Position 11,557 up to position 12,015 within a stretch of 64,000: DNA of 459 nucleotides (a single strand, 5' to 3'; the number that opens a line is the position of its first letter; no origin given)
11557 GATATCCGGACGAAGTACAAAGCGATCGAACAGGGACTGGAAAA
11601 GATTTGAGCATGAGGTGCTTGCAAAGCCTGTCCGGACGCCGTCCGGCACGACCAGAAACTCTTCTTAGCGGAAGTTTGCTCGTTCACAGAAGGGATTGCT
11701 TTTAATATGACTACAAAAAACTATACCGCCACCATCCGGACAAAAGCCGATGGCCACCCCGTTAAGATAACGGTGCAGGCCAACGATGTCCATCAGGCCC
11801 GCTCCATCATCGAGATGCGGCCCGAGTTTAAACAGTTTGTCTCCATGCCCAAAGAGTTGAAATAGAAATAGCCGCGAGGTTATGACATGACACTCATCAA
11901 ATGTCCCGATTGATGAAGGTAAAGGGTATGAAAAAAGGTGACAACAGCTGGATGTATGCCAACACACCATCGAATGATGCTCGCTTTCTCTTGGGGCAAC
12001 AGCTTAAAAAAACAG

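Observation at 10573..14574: Array of solitary nuclease-like genes directly upstream: PD-(D/E)xK, a small ORF, DUF1643, Mrr-like, and HNH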

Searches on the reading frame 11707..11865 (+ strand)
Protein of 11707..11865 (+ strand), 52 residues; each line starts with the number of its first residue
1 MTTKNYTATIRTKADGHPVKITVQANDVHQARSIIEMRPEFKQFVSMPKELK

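Call 4: search_protein_families(library=pfam, proteins=[window:11707-11865:+], max_evalue=0.1)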
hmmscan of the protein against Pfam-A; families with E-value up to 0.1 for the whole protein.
window:11707-11865:+ (52 aa): 0 families

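Call 5: search_protein_families(library=padloc, proteins=[window:11707-11865:+], max_evalue=0.1)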
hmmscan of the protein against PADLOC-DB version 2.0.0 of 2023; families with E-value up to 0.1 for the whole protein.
window:11707-11865:+ (52 aa): 0 families

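Call 9: search_protein_families(library=ncbifam, proteins=[window:11707-11865:+], max_evalue=0.1)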
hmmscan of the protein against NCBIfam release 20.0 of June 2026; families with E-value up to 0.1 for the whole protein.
window:11707-11865:+ (52 aa): 1 family
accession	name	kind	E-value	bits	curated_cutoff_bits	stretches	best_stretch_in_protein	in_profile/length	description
NF038105.1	acin_NF038105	hypoth_equivalog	0.059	13.2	50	1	1-44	1-42/62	NF038105 family protein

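Call 10: search_protein_families(library=phrogs, proteins=[window:11707-11865:+], max_evalue=0.1)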
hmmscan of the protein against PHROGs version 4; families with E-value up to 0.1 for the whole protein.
window:11707-11865:+ (52 aa): 0 families

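Call 91: search_protein_representatives(protein=window:11707-11865:+)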
Query: 52 residues. Proteins with E-value up to 0.001 (for the whole library): 9; up to 1e-10: 1; up to 1e-30: 0. The best 9 are listed.
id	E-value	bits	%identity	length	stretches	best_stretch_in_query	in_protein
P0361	4.4e-22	91.5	90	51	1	4-52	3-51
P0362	1.1e-09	53.3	53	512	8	1-17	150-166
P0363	1.2e-08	50.2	39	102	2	8-50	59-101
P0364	1.6e-07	46.7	53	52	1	1-49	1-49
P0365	2.8e-05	39.7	51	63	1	1-51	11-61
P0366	5.3e-05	38.9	50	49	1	5-50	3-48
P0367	8.6e-05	38.2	47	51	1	4-50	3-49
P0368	1.4e-04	37.5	47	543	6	1-24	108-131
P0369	3.1e-04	36.5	31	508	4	3-47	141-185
